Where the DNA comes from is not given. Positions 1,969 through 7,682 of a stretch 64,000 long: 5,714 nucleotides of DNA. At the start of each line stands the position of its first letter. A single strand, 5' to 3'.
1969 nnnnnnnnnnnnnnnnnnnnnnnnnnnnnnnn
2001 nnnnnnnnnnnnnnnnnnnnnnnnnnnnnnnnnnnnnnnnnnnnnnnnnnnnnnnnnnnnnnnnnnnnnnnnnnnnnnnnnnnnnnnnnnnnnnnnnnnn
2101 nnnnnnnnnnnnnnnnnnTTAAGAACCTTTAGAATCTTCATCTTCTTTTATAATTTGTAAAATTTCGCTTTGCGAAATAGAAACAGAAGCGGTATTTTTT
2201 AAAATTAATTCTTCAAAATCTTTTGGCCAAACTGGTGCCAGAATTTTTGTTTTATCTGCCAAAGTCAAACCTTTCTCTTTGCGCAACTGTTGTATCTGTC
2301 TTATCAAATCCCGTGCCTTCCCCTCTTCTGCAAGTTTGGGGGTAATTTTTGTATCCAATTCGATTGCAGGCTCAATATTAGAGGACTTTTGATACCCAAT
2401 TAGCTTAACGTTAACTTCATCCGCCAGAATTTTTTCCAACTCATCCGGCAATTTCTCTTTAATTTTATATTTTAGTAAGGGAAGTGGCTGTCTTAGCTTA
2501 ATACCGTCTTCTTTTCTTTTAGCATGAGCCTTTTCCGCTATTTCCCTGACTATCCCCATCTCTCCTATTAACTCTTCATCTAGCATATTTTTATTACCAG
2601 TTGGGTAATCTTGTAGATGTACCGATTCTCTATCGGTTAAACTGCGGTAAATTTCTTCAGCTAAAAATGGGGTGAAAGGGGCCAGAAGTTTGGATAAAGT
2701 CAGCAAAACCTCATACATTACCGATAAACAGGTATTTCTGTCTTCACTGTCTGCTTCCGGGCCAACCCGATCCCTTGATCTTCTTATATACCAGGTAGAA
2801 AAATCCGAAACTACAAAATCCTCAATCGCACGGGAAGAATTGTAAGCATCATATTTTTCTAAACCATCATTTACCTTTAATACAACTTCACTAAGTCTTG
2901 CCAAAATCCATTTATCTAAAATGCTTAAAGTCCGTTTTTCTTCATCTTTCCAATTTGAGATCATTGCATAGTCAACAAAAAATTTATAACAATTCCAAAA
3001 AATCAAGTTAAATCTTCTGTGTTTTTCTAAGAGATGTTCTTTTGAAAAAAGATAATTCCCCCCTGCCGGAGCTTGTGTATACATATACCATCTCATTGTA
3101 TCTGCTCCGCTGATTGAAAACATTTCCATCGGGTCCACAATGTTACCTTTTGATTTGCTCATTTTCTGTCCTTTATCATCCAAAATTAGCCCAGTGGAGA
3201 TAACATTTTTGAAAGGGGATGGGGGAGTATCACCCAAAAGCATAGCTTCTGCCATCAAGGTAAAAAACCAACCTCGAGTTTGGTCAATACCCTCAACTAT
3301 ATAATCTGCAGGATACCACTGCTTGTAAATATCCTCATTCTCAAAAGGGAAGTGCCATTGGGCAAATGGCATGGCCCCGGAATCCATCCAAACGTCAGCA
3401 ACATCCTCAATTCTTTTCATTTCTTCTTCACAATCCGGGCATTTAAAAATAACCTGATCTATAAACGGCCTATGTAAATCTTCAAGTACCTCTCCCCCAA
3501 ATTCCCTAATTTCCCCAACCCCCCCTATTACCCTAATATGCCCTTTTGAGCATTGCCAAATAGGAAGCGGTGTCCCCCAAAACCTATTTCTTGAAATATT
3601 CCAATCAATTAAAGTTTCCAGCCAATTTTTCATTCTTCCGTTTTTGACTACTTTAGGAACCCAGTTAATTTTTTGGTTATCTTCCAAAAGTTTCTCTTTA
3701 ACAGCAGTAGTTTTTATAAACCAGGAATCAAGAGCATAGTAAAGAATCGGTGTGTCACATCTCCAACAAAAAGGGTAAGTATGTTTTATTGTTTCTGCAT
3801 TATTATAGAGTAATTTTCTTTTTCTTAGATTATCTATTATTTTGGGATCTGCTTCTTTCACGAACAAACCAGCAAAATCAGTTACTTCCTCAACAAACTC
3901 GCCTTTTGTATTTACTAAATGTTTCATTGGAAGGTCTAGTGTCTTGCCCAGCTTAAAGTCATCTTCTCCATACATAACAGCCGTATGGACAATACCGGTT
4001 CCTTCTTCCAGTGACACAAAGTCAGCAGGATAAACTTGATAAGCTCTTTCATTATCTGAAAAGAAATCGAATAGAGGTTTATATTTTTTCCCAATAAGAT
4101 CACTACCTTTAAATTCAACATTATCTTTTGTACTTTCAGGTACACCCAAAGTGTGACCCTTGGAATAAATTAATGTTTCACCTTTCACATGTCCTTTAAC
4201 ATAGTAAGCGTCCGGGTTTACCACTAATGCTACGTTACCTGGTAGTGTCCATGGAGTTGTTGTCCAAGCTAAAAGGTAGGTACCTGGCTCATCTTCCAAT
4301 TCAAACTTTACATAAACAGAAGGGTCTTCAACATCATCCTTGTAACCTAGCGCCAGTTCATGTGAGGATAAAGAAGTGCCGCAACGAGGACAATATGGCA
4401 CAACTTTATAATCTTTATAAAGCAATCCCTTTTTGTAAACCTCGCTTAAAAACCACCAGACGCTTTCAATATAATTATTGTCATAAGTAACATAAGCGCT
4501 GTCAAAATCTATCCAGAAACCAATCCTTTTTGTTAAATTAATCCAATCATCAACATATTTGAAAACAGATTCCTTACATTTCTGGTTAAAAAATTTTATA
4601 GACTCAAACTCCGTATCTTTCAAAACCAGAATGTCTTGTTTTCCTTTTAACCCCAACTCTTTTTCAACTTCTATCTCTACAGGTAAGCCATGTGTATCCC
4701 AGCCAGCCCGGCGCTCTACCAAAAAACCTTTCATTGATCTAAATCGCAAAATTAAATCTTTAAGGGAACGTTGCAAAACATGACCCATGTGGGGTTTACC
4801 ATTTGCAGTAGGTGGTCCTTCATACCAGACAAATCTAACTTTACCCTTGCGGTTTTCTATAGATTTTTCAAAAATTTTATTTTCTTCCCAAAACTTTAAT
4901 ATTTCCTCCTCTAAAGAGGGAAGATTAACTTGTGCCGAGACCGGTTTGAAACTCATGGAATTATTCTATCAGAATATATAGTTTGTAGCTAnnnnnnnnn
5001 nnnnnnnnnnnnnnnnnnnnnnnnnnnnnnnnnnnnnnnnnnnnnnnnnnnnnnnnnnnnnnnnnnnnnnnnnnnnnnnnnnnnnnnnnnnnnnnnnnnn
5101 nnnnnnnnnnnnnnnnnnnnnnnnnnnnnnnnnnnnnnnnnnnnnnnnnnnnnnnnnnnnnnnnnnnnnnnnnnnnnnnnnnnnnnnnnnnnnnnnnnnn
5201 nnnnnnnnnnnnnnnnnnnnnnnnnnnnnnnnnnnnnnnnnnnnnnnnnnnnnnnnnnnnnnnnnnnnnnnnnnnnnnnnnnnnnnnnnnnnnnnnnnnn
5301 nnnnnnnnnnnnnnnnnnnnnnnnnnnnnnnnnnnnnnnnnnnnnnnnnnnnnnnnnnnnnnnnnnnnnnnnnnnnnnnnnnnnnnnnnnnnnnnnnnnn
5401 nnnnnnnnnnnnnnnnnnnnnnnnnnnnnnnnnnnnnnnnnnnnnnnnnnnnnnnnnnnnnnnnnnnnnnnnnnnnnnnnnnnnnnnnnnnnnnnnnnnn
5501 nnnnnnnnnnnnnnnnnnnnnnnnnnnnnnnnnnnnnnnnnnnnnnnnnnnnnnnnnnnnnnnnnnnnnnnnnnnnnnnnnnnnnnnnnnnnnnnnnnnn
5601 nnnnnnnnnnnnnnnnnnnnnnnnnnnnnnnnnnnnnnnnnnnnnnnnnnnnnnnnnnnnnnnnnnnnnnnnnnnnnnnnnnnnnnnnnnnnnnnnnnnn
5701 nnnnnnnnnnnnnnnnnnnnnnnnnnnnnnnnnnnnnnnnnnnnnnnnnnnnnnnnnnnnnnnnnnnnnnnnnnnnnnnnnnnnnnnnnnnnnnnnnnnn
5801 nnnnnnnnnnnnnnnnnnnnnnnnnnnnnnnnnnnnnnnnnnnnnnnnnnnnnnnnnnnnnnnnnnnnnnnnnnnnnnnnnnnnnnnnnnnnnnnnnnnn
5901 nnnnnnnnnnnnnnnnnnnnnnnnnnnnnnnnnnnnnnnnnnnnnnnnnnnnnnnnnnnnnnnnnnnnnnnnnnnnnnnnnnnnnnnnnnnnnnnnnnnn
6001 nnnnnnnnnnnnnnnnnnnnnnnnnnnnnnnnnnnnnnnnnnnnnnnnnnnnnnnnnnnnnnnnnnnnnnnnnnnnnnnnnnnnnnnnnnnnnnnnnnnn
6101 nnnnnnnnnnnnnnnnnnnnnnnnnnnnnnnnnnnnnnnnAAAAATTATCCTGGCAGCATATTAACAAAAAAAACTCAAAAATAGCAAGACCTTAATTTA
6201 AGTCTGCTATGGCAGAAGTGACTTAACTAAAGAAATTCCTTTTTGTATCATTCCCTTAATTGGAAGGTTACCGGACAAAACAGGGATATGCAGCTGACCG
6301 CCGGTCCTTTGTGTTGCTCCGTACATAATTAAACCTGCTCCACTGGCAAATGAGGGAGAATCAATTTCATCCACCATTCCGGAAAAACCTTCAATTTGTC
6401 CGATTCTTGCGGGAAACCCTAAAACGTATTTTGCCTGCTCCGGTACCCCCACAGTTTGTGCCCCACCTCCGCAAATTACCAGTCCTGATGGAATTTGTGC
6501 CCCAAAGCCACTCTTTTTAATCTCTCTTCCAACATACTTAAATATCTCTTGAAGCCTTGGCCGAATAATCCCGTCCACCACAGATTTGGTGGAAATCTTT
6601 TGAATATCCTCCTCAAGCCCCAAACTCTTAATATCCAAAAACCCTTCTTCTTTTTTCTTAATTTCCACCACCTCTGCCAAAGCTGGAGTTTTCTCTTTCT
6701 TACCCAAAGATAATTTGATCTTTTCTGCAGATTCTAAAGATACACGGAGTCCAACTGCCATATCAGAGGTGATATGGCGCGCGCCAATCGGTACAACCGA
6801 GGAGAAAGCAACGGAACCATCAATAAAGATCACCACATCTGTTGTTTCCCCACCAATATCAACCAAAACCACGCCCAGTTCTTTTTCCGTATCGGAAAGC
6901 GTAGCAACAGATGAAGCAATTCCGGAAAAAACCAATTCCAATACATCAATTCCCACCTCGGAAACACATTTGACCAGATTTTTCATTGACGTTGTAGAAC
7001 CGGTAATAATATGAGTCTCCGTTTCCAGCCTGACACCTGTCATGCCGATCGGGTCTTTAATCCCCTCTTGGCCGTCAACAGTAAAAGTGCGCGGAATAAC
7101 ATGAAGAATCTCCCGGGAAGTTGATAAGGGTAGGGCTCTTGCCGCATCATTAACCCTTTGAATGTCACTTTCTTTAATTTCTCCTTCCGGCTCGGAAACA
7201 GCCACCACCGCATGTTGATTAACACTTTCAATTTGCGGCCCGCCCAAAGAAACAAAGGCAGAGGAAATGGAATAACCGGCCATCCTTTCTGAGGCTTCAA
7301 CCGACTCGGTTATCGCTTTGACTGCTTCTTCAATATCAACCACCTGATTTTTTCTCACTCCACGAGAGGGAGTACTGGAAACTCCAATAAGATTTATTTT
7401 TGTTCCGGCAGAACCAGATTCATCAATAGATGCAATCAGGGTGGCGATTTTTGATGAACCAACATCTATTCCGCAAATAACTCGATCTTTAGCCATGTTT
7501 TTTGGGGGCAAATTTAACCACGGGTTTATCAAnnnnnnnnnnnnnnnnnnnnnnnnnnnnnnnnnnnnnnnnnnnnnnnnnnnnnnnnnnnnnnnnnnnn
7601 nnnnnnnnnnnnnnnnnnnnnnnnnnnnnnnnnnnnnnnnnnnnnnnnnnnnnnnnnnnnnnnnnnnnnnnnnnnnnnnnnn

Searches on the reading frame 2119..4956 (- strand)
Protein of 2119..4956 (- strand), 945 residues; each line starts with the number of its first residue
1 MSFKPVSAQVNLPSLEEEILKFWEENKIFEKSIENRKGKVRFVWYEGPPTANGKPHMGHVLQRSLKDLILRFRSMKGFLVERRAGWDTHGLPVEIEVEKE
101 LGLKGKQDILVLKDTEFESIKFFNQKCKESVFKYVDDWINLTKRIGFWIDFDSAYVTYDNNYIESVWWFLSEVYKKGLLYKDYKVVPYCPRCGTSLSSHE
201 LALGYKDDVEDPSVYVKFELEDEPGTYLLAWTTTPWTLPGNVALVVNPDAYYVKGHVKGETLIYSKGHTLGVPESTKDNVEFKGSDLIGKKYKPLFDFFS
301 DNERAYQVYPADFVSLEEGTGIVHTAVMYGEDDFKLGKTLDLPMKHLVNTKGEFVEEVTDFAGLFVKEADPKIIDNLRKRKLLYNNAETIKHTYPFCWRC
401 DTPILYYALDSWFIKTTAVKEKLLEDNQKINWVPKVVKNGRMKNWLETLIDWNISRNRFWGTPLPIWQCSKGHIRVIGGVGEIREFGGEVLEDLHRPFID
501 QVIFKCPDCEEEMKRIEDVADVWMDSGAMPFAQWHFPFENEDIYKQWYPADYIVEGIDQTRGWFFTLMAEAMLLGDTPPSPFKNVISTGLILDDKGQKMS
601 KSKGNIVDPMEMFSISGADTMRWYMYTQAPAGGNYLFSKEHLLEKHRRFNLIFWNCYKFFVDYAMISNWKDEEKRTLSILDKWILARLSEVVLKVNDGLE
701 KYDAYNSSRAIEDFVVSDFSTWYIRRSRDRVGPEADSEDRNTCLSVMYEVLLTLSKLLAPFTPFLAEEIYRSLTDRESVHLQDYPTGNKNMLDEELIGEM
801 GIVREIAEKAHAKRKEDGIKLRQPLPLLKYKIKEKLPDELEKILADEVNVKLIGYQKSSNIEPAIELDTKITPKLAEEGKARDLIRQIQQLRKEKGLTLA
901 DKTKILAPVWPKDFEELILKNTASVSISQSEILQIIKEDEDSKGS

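Call 84: search_protein_families(library=pfam, proteins=[window:2119-4956:-], max_evalue=0.00001)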
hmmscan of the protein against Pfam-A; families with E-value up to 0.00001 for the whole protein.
window:2119-4956:- (945 aa): 4 families
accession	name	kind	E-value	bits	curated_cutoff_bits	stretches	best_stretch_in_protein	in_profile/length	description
PF00133.28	tRNA-synt_1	-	2e-119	399.5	22.7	1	19-632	2-408/414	tRNA synthetases class I (I, L, M and V)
PF08264.19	Anticodon_1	-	7.6e-34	117.2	25.1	1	681-826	1-145/148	Anticodon-binding domain of tRNA ligase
PF09334.17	tRNA-synt_1g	-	3.6e-23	82.4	20.1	1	522-645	247-374/391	tRNA synthetases class I (M)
PF19302.4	DUF5915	-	3.2e-13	50.1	27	1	864-906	101-143/195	Domain of unknown function (DUF5915)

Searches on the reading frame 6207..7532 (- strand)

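Call 84: search_protein_families(library=pfam, proteins=[window:6207-7532:-], max_evalue=0.00001)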
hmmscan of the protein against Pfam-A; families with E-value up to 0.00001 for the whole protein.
window:6207-7532:- (441 aa): 3 families
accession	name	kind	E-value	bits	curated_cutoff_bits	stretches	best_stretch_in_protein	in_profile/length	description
PF14450.12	FtsA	-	1.5e-31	109.9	31.8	2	222-400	1-127/127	Cell division protein FtsA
PF02491.25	SHS2_FTSA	-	3.1e-29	101.6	25.4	1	98-177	1-79/79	SHS2 domain inserted in FTSA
PF06277.17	EutA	-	8e-06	25.4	27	0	198-287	123-212/475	Ethanolamine utilisation protein EutA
